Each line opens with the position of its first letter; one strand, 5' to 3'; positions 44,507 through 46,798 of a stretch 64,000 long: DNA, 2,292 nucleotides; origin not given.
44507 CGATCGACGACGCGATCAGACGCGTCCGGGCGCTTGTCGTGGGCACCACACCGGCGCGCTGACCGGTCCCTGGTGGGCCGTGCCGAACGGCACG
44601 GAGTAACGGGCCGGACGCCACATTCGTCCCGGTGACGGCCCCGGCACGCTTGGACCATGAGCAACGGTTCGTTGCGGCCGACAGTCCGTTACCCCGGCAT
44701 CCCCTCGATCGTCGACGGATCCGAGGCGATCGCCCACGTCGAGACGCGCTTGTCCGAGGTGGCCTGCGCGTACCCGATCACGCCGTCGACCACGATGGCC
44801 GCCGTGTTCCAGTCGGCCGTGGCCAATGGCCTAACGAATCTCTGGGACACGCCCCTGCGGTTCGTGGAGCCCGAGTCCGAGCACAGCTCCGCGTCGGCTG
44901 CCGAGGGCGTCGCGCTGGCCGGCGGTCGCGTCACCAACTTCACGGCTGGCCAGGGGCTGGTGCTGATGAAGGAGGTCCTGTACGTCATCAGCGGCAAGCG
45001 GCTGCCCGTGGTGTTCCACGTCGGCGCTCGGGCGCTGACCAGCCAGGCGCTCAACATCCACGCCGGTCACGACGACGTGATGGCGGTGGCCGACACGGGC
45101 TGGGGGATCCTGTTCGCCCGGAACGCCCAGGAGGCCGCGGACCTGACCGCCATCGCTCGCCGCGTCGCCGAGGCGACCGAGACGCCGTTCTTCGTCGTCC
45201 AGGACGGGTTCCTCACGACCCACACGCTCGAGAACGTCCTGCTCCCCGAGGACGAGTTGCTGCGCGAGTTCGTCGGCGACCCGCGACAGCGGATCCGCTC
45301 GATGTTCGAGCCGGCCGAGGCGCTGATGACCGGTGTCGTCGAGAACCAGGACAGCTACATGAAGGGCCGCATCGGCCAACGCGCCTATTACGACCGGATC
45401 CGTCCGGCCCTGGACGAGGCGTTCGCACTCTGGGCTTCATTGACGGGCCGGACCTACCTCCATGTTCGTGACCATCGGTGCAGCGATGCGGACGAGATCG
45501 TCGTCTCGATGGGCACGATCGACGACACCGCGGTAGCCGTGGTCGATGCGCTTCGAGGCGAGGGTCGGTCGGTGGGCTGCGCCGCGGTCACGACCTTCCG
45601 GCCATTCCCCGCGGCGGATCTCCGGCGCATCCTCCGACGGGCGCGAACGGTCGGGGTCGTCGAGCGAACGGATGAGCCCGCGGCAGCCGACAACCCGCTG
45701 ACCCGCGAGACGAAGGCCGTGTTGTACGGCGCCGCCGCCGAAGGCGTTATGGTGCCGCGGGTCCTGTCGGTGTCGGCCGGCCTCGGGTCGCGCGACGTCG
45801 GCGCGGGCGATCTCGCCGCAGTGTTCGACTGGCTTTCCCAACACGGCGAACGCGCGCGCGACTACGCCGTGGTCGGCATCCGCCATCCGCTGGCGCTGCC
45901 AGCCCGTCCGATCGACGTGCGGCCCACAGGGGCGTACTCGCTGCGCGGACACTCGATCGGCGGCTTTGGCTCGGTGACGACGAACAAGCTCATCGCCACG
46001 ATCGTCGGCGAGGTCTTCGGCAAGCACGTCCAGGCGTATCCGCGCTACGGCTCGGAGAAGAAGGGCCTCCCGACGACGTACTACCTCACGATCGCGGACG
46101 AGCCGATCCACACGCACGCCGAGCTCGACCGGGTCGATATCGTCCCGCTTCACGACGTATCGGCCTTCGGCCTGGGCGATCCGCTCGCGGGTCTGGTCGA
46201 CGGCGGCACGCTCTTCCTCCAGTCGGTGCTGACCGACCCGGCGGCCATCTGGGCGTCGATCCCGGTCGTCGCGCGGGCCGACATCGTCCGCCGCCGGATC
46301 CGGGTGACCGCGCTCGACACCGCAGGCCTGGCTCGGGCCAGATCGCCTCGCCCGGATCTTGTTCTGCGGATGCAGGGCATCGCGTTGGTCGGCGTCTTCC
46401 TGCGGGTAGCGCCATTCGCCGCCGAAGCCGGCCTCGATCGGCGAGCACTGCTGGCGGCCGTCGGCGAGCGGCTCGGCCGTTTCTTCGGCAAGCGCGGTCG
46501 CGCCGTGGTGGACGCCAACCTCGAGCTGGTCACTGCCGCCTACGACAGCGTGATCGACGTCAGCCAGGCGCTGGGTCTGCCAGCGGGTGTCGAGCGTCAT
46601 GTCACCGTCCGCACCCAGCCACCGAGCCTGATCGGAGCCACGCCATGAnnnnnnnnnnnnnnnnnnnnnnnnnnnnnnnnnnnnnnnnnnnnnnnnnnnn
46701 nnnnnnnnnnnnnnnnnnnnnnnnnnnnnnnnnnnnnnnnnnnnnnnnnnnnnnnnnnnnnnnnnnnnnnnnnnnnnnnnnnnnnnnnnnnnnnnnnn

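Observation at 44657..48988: Pyruvate:ferredoxin oxidoreductase split into alpha/gamma and delta/beta genes with a CBS-domain gene inserted between them, followed by hypC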

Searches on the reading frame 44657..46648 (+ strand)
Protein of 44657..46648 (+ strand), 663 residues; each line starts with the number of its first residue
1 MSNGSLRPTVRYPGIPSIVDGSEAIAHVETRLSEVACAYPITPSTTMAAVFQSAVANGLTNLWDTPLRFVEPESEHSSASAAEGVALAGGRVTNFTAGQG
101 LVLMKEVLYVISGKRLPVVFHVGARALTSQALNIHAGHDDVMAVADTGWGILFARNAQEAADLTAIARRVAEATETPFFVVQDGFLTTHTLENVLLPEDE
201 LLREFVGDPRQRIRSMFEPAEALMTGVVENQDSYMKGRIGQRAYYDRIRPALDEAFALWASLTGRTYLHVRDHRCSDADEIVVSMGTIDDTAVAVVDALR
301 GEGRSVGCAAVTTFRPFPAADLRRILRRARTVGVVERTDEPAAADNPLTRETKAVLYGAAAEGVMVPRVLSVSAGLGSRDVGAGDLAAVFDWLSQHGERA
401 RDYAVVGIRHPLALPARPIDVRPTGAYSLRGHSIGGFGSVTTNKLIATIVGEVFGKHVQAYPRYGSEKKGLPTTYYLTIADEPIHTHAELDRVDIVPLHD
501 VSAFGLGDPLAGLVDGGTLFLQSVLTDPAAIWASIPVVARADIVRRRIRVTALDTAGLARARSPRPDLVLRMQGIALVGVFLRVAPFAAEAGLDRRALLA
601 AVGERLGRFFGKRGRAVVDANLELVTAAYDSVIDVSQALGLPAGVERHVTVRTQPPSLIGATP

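Call 3: search_protein_families(library=pfam, proteins=[window:44657-46648:+])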
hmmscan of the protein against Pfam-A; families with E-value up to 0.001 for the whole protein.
window:44657-46648:+ (663 aa): 3 families
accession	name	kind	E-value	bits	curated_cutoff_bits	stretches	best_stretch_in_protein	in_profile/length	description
PF01855.24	POR_N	-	1.3e-58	198.9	27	1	30-251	4-225/231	Pyruvate flavodoxin/ferredoxin oxidoreductase, thiamine diP-bdg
PF01558.24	POR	-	8.9e-26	91.5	27.4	1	435-630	1-173/173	Pyruvate ferredoxin/flavodoxin oxidoreductase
PF17147.9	PFOR_II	-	2.1e-16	60.6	27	1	278-382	1-98/102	Pyruvate:ferredoxin oxidoreductase core domain II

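Call 4: search_protein_families(library=ncbifam, proteins=[window:44657-46648:+])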
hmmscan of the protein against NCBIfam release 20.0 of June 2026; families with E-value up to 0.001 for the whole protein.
window:44657-46648:+ (663 aa): 18 families
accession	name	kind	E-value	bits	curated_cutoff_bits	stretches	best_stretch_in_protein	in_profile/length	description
TIGR02176.1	pyruv_ox_red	equivalog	1.5e-98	331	911.35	1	18-636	3-612/1167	pyruvate:ferredoxin (flavodoxin) oxidoreductase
NF040682.1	PorA_Arch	equivalog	2.3e-77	260.5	550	1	18-395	5-373/387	pyruvate synthase subunit PorA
NF006233.0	PRK08367.1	equivalog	1.4e-67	228.3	625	1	17-390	5-369/394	pyruvate ferredoxin oxidoreductase subunit alpha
NF007201.0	PRK09622.1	equivalog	2.5e-66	224.3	590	1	33-397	28-382/405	2-oxoacid:ferredoxin oxidoreductase subunit alpha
NF006232.0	PRK08366.1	equivalog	8.9e-49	166.1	646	1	15-391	6-372/394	2-ketoisovalerate ferredoxin oxidoreductase subunit alpha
NF045764.1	PhenlGlyoxDHPadG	equivalog_domain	1.3e-46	158.9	700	1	18-391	4-377/398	NADH-dependent phenylglyoxylate dehydrogenase subunit alpha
NF045791.1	OxalOxredalpha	equivalog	2e-38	132.5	500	1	20-386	8-368/395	oxalate oxidoreductase subunit alpha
TIGR03710.1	OAFO_sf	subfamily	3.1e-24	85.5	482.75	2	19-189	196-365/561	2-oxoacid:acceptor oxidoreductase subunit alpha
NF006412.0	PRK08659.1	equivalog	6e-21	75.1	411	1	35-336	25-333/378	2-oxoacid:acceptor oxidoreductase subunit alpha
NF005507.0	PRK07119.1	subfamily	1.3e-19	70.2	399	1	18-353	6-322/352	3-methyl-2-oxobutanoate dehydrogenase subunit VorB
TIGR02175.1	PorC_KorC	subfamily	9.3e-13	48.3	81.1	1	430-631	5-174/177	2-oxoacid:acceptor oxidoreductase, gamma subunit, pyruvate/2-ketoisovalerate family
NF041170.1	Oxoac_fdxalpha_Archa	equivalog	7.2e-12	44.4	800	2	37-150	257-374/636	2-oxoacid:ferredoxin oxidoreductase subunit alpha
NF006321.0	PRK08534.1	equivalog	2.1e-11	43.8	225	1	429-524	4-98/181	pyruvate ferredoxin oxidoreductase subunit gamma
NF040683.1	PorC_Meth_Thtga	equivalog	2.3e-11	43.8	270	1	429-556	4-129/177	pyruvate synthase subunit PorC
NF010632.0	PRK14029.1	equivalog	3.5e-11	43.1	335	1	429-521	4-95/185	pyruvate/ketoisovalerate ferredoxin oxidoreductase subunit gamma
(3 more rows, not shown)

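Call 11: search_solved_structures(query=window:44657-46648:+, show_alignments=2)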
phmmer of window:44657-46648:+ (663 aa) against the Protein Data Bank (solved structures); distinct sequences matched with E-value up to 0.001: 9.
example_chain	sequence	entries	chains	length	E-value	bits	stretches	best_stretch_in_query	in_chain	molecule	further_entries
7plm_A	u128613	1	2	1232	2.8e-76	260.8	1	19-631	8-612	Pyruvate:ferredoxin oxidoreductase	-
1b0p_A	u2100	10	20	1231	2.9e-76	260.7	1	19-631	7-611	PROTEIN (PYRUVATE-FERREDOXIN OXIDOREDUCTASE) | Pyruvate-Ferredoxin Oxidoreductase | PYRUVATE FERREDOXIN OXIDOREDUCTASE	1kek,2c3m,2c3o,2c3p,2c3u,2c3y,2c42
6cin_A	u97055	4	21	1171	5.8e-74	253.1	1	18-657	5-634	PYRUVATE-FERREDOXIN OXIDOREDUCTASE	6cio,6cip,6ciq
9bt4_B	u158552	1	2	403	5.1e-48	167.4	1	18-381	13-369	Pyruvate:Ferredoxin Oxidoreductase, subunit alpha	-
5c4i_A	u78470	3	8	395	1.2e-33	120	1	19-390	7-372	Oxalate oxidoreductase subunit alpha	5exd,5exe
1yd7_A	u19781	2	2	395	9.1e-10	41.1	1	14-200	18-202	2-keto acid:ferredoxin oxidoreductase subunit alpha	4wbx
2raa_A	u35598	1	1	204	5.9e-08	35.1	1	427-524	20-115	Pyruvate synthase subunit porC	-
9bt4_E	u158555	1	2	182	1.1e-07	34.2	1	429-523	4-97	Pyruvate:Ferredoxin Oxidoreductase, subunit gamma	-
6n2n_A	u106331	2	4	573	0.00049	22.1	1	34-190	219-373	Pyruvate flavodoxin/ferredoxin oxidoreductase domain protein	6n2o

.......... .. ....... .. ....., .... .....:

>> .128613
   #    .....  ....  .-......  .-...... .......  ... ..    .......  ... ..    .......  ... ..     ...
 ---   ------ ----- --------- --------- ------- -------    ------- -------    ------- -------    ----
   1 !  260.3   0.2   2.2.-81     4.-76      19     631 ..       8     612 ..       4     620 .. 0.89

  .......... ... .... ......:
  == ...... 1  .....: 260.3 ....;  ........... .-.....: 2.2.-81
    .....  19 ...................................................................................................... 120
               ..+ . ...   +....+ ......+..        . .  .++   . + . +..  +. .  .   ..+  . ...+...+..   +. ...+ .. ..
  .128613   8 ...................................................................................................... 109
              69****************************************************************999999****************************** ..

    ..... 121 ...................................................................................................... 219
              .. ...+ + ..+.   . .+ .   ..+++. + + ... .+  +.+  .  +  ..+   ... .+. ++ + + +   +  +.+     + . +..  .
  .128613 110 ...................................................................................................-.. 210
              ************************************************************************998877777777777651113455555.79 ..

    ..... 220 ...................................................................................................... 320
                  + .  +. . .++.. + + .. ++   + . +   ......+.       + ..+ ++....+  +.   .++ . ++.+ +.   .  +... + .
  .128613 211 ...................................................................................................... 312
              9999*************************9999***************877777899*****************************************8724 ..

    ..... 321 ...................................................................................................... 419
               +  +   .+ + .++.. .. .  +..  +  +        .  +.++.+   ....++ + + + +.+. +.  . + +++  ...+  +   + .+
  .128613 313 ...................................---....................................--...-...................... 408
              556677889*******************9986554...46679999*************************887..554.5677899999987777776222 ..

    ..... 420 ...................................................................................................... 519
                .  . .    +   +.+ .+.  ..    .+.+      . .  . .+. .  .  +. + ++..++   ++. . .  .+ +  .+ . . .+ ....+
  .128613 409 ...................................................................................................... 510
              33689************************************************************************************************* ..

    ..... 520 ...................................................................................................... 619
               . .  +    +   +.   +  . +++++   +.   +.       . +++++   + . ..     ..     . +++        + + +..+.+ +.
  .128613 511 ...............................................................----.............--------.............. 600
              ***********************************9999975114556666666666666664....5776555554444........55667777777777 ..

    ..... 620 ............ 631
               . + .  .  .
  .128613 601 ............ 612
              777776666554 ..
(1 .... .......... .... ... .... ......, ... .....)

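Call 16: find_homologous_proteins(query=window:44657-46648:+)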
Query window:44657-46648:+ (663 aa): 5942 proteins with E <= 0.001 among 8000 candidates; the best 120 are listed.
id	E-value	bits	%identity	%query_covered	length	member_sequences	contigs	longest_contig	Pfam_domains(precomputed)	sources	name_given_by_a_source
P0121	0.0e+0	1311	90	100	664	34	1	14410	PF01558.26,PF01855.25,PF17147.10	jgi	jgi:pyruvate-ferredoxin/flavodoxin oxidoreductase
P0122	0.0e+0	1295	89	100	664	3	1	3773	PF01558.26,PF01855.25,PF17147.10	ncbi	-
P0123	0.0e+0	1294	89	100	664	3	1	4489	PF01558.26,PF01855.25,PF17147.10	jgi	jgi:pyruvate-ferredoxin/flavodoxin oxidoreductase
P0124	0.0e+0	1290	89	100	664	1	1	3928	PF01558.26,PF01855.25,PF17147.10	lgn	-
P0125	0.0e+0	1286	89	100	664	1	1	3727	PF01558.26,PF01855.25,PF17147.10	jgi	-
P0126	0.0e+0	1286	89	100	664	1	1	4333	PF01558.26,PF01855.25,PF17147.10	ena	-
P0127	0.0e+0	1286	90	99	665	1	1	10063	PF01558.26,PF01855.25,PF17147.10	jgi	jgi:pyruvate-ferredoxin/flavodoxin oxidoreductase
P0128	0.0e+0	1285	89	100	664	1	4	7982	PF01558.26,PF01855.25,PF17147.10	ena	-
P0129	0.0e+0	1284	89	100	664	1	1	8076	PF01558.26,PF01855.25,PF17147.10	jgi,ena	-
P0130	0.0e+0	1284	88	100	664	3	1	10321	PF01558.26,PF01855.25,PF17147.10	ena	-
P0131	0.0e+0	1284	89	100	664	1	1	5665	PF01558.26,PF01855.25,PF17147.10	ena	-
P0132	0.0e+0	1283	89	100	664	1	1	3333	PF01558.26,PF01855.25,PF17147.10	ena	-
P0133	0.0e+0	1283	89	100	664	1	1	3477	PF01558.26,PF01855.25,PF17147.10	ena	-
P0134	0.0e+0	1283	89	100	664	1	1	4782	PF01558.26,PF01855.25,PF17147.10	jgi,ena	-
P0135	0.0e+0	1283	89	100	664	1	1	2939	PF01558.26,PF01855.25,PF17147.10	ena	-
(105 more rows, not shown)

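Call 18: find_related_loci(query=A1, collection=genome_contigs, flank=10000)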
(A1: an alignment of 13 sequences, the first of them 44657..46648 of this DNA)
Query A1 (663 aa) in genome_contigs; peptide patterns used: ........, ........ (x = any residue, [..] = any of these).
521 stretches matched a pattern; 449 encode a relative of the query (tblastn E <= 1e-3); the best 80 are kept; 80 distinct loci.
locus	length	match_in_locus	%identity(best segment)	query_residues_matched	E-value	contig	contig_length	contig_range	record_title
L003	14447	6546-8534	88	1-662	0e+0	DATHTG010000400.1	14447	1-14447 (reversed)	MAG TPA_asm: Candidatus Limnocylindrales bacterium isolate SMAG_U16071 k141_867939, whole genome shotgun sequence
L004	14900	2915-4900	88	1-661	0e+0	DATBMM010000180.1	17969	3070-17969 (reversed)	MAG TPA_asm: Candidatus Limnocylindrales bacterium isolate SMAG_U3998 k141_3644246, whole genome shotgun sequence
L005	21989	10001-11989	88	1-662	0e+0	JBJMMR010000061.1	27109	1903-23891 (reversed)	MAG: Chloroflexota bacterium isolate 12C16O_24h_100_P08_coass_bin_12 k141_3392722, whole genome shotgun sequence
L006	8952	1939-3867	82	9-651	0e+0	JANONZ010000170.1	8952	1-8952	MAG: Thermomicrobiales bacterium isolate VAR_43_metabat_27 VAR_43_k141_3532309, whole genome shotgun sequence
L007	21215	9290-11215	82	10-651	0e+0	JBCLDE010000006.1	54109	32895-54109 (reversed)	Candidatus Limnocylindrales bacterium isolate SLM_LV1_BS-K20 Node_6_length_54109_cov_58.060567, whole genome shotgun seq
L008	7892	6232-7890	90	1-553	0e+0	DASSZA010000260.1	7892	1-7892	MAG TPA_asm: Candidatus Limnocylindrales bacterium isolate SMAG_U695 k141_788694, whole genome shotgun sequence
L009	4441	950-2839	79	10-639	0e+0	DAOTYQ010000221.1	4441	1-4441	MAG TPA_asm: Chloroflexota bacterium isolate H27_376 k135_1816051, whole genome shotgun sequence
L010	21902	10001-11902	78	12-644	0e+0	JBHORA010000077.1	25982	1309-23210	MAG: Chloroflexota bacterium isolate A0_42 coassembly_Ak141_644670, whole genome shotgun sequence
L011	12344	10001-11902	78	10-642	0e+0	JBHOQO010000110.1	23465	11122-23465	MAG: Chloroflexota bacterium isolate A0_19 coassembly_Ak141_514839, whole genome shotgun sequence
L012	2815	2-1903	77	6-641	0e+0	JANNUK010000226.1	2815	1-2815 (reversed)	MAG: Chloroflexota bacterium isolate SOY_30_metabat_227 SOY_30_k141_3638151, whole genome shotgun sequence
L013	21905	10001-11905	77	5-641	0e+0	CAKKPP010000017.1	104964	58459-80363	Chloroflexi bacterium isolate Hainich-H41-bin260-1 genome assembly, contig: H41-bin260_1_Hain_H41_02um_R3_86_length_1049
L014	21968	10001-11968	74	8-663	0e+0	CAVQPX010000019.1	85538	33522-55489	MAG: uncultured Chloroflexia bacterium isolate MFD09964.bin.2.86 genome assembly, contig: contig_67728, whole genome sho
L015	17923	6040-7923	76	12-639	0e+0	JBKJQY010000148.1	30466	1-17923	MAG: Candidatus Limnocylindrales bacterium isolate ant_bin.514 k117_4011146, whole genome shotgun sequence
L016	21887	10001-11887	76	12-639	0e+0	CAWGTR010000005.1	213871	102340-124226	MAG: uncultured Chloroflexia bacterium isolate MFD03975.bin.2.87 genome assembly, contig: contig_139232, whole genome sh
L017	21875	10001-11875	78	12-636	0e+0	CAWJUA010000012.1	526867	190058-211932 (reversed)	MAG: uncultured Chloroflexia bacterium isolate MFD08821.bin.2.74 genome assembly, contig: contig_20732, whole genome sho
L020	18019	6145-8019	78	12-635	0e+0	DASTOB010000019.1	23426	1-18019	MAG TPA_asm: Candidatus Limnocylindrales bacterium isolate SMAG_U2159 k141_255280, whole genome shotgun sequence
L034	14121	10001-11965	72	8-662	0e+0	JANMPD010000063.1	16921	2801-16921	MAG: Chloroflexota bacterium isolate OTE_51_metabat_66 OTE_51_k141_1166564, whole genome shotgun sequence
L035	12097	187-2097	76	9-645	0e+0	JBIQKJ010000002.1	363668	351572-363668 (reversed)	MAG: Chloroflexota bacterium isolate mag.29f NODE_11_length_363668, whole genome shotgun sequence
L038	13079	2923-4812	73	11-639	0e+0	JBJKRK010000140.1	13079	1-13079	MAG: Candidatus Limnocylindrales bacterium isolate Bin_57 S1Ck127_2340984_flag_1_multi_11.7555_len_13079, whole genome s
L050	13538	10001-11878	75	11-636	0e+0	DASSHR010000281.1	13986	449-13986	MAG TPA_asm: Candidatus Limnocylindrales bacterium isolate SMAG_U1066 k141_470535, whole genome shotgun sequence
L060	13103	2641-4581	73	12-661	0e+0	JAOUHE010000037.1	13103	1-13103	MAG: Chloroflexota bacterium isolate 4_1_May_SF_Bin54 4_1_May_SF_Bin54_scaffold_1927_c1, whole genome shotgun sequence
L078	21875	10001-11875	76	12-636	0e+0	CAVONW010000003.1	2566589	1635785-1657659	MAG: uncultured Chloroflexia bacterium isolate MFD09964.bin.1.240 genome assembly, contig: contig_8415, whole genome sho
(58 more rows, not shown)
